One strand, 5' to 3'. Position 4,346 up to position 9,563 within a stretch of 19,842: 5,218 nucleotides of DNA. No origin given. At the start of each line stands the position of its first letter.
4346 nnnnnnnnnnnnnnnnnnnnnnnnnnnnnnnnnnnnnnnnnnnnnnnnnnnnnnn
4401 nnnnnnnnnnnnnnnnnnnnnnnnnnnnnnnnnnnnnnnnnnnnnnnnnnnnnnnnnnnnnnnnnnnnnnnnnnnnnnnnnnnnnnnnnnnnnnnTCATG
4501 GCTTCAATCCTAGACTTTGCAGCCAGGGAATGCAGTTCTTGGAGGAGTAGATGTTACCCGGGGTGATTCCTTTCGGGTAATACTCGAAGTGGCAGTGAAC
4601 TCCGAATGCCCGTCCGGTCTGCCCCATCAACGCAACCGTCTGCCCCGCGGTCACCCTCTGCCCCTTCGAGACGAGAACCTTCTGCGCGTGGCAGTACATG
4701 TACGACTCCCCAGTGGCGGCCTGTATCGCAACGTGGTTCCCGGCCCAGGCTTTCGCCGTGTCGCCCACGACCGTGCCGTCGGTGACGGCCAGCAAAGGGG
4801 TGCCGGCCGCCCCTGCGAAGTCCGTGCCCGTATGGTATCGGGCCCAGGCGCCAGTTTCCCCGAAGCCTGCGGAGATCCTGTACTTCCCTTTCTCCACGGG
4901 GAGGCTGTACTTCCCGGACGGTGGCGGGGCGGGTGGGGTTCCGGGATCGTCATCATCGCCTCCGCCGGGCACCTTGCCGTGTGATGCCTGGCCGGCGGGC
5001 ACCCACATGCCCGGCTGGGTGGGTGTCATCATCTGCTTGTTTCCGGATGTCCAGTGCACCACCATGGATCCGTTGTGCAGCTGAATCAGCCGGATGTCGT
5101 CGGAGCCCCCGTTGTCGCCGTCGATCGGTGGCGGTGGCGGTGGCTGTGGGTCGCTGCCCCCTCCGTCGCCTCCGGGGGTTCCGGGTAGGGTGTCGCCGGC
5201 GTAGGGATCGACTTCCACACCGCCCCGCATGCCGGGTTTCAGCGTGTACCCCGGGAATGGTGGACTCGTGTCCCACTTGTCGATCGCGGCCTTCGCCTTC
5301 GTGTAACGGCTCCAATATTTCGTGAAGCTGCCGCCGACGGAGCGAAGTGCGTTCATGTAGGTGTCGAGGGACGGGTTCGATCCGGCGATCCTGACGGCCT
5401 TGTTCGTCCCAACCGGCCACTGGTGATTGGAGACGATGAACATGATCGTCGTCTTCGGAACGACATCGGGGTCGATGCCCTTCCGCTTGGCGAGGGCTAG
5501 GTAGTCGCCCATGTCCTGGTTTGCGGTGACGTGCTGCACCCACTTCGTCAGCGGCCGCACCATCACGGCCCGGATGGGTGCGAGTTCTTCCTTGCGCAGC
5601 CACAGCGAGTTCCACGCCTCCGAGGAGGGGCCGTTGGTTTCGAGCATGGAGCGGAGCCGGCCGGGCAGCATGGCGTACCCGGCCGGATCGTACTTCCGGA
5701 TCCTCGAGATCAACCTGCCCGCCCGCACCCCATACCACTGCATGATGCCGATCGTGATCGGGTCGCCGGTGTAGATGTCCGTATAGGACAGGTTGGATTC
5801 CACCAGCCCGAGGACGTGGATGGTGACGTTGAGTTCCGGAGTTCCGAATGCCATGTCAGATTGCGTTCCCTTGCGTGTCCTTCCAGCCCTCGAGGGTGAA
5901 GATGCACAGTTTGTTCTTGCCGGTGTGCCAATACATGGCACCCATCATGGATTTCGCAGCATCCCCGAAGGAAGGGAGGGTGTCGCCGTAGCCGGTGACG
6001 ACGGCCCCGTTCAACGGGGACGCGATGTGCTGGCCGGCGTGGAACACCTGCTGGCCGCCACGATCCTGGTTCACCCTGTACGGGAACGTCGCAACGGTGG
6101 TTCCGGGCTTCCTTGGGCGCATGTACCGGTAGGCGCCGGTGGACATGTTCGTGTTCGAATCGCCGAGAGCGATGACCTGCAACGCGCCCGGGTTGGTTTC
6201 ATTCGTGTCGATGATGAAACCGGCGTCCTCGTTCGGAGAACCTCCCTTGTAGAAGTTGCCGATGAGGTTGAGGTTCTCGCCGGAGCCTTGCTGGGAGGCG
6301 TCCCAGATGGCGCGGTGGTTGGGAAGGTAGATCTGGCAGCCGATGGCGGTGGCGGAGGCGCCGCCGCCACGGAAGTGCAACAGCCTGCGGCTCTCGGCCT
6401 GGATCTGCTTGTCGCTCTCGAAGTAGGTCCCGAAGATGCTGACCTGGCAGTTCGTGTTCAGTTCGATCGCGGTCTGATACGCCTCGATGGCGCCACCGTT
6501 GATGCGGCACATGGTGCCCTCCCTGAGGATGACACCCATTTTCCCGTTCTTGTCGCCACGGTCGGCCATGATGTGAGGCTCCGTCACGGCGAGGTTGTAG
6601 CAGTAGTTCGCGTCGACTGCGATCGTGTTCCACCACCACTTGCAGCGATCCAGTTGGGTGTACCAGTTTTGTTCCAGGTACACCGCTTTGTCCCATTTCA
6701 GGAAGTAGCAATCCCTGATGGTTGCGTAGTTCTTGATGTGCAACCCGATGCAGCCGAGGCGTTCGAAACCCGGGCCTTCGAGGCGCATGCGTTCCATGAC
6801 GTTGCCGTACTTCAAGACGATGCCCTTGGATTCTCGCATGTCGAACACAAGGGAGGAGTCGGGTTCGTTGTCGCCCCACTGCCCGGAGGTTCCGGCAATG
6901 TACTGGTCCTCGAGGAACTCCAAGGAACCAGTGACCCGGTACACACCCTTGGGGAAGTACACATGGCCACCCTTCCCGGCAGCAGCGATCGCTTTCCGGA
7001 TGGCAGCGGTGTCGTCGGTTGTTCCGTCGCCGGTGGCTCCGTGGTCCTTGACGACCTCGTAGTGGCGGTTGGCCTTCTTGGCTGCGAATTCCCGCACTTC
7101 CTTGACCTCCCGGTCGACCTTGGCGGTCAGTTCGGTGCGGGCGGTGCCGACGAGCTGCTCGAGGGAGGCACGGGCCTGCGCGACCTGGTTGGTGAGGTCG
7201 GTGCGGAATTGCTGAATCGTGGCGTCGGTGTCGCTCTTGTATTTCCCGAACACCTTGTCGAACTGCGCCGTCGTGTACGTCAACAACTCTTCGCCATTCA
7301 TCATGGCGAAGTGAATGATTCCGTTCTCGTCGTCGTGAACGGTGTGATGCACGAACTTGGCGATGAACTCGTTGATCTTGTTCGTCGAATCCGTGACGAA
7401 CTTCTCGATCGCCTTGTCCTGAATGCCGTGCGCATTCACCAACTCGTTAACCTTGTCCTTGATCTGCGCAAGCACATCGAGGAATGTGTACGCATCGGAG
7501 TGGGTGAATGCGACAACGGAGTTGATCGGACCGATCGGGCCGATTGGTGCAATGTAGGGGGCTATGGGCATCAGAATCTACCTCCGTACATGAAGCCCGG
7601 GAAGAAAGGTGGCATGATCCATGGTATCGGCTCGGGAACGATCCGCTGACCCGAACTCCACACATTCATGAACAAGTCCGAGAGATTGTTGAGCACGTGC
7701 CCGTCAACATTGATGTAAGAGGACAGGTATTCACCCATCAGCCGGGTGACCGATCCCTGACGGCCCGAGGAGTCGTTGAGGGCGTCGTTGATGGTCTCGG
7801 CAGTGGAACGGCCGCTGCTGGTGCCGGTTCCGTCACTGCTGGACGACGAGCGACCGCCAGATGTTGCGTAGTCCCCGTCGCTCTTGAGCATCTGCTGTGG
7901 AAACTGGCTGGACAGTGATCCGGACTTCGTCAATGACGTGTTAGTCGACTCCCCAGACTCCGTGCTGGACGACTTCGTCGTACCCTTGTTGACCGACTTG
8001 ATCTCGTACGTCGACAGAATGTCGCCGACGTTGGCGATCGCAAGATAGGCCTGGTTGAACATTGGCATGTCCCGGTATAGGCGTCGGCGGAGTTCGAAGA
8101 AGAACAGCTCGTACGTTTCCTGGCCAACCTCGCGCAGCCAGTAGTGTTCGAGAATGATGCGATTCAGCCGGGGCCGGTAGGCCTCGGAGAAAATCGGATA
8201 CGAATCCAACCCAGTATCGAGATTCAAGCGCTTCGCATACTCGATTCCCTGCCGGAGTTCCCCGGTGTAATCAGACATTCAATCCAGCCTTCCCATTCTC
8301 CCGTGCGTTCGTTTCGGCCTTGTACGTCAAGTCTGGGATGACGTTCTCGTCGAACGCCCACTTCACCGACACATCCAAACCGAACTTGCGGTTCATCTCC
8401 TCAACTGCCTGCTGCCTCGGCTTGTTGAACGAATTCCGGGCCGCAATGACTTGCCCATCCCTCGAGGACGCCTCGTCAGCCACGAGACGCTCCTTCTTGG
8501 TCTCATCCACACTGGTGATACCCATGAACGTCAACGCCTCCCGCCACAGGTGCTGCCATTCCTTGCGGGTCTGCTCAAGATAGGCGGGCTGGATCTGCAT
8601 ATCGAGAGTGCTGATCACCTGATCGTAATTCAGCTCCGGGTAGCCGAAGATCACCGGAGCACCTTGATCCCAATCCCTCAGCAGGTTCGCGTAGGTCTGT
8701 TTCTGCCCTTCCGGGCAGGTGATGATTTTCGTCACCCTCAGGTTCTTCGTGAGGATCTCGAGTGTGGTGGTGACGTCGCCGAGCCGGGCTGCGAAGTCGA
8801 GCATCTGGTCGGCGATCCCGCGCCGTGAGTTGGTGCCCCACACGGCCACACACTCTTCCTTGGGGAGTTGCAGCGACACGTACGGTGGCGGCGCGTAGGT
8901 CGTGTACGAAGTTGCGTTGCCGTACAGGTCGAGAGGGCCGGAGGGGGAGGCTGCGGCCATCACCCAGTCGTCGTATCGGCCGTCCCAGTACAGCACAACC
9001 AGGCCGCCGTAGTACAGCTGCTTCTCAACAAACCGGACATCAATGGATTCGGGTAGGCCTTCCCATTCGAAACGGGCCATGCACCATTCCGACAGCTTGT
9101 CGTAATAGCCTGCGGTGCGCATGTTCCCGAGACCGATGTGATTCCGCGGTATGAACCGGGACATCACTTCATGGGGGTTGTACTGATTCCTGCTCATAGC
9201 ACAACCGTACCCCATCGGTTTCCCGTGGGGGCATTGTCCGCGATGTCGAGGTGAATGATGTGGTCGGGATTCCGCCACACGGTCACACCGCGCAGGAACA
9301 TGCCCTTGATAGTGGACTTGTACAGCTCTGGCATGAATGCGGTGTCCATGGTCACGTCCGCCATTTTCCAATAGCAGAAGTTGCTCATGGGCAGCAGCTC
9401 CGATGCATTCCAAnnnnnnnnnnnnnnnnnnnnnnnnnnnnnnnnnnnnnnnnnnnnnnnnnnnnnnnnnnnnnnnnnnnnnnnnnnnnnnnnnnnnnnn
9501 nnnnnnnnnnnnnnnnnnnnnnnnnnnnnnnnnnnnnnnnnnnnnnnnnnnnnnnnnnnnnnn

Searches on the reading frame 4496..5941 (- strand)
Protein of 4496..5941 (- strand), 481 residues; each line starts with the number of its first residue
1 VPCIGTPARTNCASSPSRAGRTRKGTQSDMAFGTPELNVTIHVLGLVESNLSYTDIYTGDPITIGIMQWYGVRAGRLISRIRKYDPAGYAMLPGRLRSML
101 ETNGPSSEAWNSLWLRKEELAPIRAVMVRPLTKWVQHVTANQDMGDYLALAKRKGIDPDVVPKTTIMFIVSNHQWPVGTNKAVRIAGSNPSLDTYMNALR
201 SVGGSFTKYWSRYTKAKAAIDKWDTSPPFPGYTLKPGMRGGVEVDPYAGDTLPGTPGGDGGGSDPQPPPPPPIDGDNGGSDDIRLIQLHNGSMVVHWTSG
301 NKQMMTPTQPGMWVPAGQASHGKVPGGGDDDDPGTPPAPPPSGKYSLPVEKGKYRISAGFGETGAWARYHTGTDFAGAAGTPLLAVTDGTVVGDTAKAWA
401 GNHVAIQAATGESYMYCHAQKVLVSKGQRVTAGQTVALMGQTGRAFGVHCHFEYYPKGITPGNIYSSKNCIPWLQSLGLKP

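Call 7: search_protein_families(library=pfam, proteins=[window:4496-5941:-], max_evalue=0.01)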
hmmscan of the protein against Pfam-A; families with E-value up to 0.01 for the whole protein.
window:4496-5941:- (481 aa): 1 family
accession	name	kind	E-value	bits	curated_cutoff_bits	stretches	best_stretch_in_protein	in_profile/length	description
PF01551.29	Peptidase_M23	-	1.2e-23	83.5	28.7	1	369-458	2-91/96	Peptidase family M23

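Call 8: search_protein_families(library=phrogs, proteins=[window:4496-5941:-], max_evalue=0.01)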
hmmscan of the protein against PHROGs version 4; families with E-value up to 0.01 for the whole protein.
window:4496-5941:- (481 aa): 23 families
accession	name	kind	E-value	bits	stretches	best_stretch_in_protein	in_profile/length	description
phrog_7767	-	other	8.2e-24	85.4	1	352-454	2-106/194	metallo-endopeptidase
phrog_6700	-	lysis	4.1e-22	78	1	339-459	2593-2716/2898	endolysin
phrog_880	-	lysis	1.2e-17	65.5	1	347-475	8-137/435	endolysin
phrog_3084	-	lysis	1.7e-15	58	1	347-476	4-136/468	endolysin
phrog_14988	-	other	9.2e-15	56.1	1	367-460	30-132/272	peptidase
phrog_1067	-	head and packaging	2.5e-14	53.7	1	368-458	760-848/991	minor head protein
phrog_21656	-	other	1.3e-13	50.9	1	367-453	634-728/1022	peptidase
phrog_3578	-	lysis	2.2e-13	51.4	1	344-455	206-337/405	endolysin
phrog_28672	-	other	4.1e-13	49.7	1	340-457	263-376/397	metallo-endopeptidase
phrog_10030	-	tail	9.7e-13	47.3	1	361-474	1905-2022/2105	tail length tape measure protein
phrog_37190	-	other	1.2e-12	48.9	1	367-455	138-226/244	peptidase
phrog_16615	-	other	4.9e-12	46.4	1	368-457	417-507/529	peptidase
phrog_28394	-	unknown function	3.4e-11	43.9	1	367-456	200-289/303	-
phrog_4070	-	tail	6.4e-11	42.1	1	367-477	622-730/989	tail length tape measure protein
phrog_167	-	tail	8.2e-09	34.7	1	367-449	1214-1290/1555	tail length tape measure protein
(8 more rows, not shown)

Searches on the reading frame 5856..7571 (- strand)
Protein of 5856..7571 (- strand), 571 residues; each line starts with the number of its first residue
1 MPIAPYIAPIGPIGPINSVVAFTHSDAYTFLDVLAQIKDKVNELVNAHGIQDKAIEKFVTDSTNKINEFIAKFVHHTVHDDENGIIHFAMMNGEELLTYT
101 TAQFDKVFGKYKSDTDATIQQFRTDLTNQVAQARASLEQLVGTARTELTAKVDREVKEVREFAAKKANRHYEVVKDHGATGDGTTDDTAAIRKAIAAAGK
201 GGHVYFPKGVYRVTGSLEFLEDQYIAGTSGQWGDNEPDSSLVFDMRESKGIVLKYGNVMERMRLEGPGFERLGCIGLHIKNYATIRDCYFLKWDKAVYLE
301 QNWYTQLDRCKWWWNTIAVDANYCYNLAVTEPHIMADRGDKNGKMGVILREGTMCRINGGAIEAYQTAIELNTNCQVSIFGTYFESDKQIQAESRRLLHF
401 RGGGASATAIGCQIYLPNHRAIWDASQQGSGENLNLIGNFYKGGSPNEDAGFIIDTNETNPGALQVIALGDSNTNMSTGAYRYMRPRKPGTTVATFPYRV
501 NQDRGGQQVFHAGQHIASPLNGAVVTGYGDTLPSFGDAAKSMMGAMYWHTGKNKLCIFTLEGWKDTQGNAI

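Call 7: search_protein_families(library=pfam, proteins=[window:5856-7571:-], max_evalue=0.01)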
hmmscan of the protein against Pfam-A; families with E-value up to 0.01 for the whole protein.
window:5856-7571:- (571 aa): 2 families
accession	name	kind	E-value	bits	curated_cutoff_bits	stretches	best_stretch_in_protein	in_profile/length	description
PF12708.12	Pect-lyase_RHGA_epim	-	3.7e-16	60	27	1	174-228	4-61/213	Rhamnogalacturonase A/epimerase, pectate lyase-like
PF12218.14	End_N_terminal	-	0.0089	16.2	26.3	0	179-204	1-26/67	N terminal extension of bacteriophage endosialidase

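Call 8: search_protein_families(library=phrogs, proteins=[window:5856-7571:-], max_evalue=0.01)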
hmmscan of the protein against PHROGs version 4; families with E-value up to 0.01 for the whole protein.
window:5856-7571:- (571 aa): 18 families
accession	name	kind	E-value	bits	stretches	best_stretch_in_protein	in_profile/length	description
phrog_18522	-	tail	1.4e-15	57.7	1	108-271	113-276/612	tail protein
phrog_2234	-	tail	7.5e-11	42.4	1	94-219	95-235/757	tail spike protein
phrog_13144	-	unknown function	5e-10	39.7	1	172-234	68-130/464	-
phrog_15455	-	tail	5.7e-09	36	1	149-216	134-198/652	tail fiber protein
phrog_7458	-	tail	1.2e-08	34.8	1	86-232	83-186/732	tail spike protein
phrog_20231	-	tail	6.9e-07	29.2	1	66-212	76-214/691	tail protein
phrog_4775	-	connector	2.5e-06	26.8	1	59-215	29-175/876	pre-neck appendage protein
phrog_9707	-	tail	7.8e-06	25.7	1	143-215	154-228/667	tail protein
phrog_14558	-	tail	1.4e-05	24.6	1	148-212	83-146/740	tail spike protein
phrog_13362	-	unknown function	2.1e-05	23.9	1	123-208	122-205/820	-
phrog_17959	-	unknown function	3.3e-05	24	1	173-313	34-172/503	-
phrog_15175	-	head and packaging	7.9e-05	22.3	1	167-234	229-294/647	virion structural protein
phrog_14442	-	tail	0.00034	20.2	1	124-216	161-241/733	tail protein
phrog_20911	-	tail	0.0011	18.7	1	104-217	100-211/654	tail spike protein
phrog_13893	-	tail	0.0013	18.2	1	173-204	199-230/648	tail protein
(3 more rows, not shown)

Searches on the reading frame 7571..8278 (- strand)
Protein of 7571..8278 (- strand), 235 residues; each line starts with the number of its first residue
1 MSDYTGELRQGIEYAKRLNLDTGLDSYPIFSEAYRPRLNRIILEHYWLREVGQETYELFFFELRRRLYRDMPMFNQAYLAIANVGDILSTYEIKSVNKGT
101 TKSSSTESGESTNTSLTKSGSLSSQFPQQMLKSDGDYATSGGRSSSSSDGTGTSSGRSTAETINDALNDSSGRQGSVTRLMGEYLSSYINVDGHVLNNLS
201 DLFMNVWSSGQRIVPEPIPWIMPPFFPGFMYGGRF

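Call 7: search_protein_families(library=pfam, proteins=[window:7571-8278:-], max_evalue=0.01)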
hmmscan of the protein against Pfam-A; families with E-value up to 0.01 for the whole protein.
window:7571-8278:- (235 aa): 0 families

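Call 8: search_protein_families(library=phrogs, proteins=[window:7571-8278:-], max_evalue=0.01)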
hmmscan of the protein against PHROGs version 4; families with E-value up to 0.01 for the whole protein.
window:7571-8278:- (235 aa): 2 families
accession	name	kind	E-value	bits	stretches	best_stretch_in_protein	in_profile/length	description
phrog_3225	-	connector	8e-21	76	1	24-207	51-263/263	adaptor Ad4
phrog_5472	-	tail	8.1e-13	49.3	1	27-207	47-264/264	lower collar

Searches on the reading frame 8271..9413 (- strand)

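Call 7: search_protein_families(library=pfam, proteins=[window:8271-9413:-], max_evalue=0.01)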
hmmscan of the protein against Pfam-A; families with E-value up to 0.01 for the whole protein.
window:8271-9413:- (380 aa): 1 family
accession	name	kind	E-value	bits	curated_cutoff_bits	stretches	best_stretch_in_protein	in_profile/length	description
PF05352.17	Phage_connector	-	2.5e-32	112.9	25.6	1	97-353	14-277/281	Phage Connector (GP10)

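Call 8: search_protein_families(library=phrogs, proteins=[window:8271-9413:-], max_evalue=0.01)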
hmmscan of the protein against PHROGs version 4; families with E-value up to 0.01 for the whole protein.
window:8271-9413:- (380 aa): 1 family
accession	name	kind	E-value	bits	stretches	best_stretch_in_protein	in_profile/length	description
phrog_2038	-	connector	9.3e-48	164.2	1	101-364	26-300/314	upper collar connector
